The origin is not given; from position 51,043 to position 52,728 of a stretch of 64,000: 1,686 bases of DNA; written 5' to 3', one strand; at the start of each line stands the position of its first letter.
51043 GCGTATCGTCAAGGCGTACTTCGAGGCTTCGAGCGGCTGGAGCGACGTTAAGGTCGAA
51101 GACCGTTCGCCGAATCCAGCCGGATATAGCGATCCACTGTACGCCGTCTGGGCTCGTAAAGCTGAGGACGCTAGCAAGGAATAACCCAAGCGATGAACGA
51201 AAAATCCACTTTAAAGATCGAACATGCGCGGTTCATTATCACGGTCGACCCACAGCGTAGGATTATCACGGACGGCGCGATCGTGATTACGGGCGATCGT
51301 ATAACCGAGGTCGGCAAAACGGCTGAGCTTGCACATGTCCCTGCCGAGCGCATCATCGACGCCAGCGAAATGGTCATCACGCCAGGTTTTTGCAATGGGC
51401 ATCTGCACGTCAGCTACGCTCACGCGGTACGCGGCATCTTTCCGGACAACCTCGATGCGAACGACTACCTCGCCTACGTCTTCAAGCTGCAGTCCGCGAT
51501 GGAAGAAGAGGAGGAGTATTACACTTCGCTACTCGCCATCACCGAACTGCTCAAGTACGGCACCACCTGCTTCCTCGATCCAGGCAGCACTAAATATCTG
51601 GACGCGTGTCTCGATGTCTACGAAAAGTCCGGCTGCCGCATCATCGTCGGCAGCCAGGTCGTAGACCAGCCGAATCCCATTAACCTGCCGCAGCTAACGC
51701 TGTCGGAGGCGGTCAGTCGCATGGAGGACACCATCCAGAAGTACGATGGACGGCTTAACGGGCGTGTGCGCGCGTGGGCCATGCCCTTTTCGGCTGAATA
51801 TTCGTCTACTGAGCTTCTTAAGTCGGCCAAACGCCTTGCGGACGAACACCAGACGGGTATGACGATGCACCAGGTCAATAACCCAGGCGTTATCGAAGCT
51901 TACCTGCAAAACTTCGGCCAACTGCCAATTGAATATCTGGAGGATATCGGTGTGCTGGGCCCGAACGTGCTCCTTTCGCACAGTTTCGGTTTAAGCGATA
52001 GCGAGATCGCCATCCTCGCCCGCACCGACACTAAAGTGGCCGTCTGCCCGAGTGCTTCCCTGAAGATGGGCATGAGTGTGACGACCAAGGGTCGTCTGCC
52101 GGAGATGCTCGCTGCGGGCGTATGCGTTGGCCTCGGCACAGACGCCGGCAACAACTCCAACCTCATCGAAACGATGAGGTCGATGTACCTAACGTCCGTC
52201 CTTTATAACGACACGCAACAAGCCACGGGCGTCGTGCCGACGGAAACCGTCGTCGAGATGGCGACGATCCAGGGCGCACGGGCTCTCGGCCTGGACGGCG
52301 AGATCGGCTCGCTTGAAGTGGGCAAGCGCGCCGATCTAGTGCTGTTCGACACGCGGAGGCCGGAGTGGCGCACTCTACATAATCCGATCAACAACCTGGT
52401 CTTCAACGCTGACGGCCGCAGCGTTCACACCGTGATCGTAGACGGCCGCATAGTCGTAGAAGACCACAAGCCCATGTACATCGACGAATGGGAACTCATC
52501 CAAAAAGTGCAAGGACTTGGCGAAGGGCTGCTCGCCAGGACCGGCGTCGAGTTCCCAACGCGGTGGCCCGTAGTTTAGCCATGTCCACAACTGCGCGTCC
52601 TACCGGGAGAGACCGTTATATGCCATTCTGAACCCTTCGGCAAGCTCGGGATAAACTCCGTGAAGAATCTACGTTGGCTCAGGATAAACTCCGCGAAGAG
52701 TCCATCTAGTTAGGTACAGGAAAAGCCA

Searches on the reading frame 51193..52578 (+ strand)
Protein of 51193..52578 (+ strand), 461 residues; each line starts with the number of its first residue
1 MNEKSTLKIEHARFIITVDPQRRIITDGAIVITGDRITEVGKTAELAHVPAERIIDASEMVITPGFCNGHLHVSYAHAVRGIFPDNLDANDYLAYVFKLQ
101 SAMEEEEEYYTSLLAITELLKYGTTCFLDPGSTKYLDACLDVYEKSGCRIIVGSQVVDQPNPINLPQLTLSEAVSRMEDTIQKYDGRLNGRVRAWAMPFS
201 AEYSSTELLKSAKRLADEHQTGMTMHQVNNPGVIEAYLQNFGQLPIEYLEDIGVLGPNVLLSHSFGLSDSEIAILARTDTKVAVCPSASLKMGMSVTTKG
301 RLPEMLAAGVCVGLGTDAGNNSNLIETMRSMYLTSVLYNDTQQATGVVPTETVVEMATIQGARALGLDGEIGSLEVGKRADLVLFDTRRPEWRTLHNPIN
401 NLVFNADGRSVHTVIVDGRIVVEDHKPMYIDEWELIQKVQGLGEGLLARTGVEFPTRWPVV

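Call 68: search_protein_families(library=pfam, max_evalue=0.0001, proteins=[window:51193-52578:+])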
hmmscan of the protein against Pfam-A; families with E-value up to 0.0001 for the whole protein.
window:51193-52578:+ (461 aa): 2 families
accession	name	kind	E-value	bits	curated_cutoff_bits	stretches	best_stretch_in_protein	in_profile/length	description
PF01979.26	Amidohydro_1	-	2.8e-56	191.7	25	1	61-421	1-345/345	Amidohydrolase family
PF07969.17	Amidohydro_3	-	3.3e-19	70.2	29.7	1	95-422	145-472/472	Amidohydrolase family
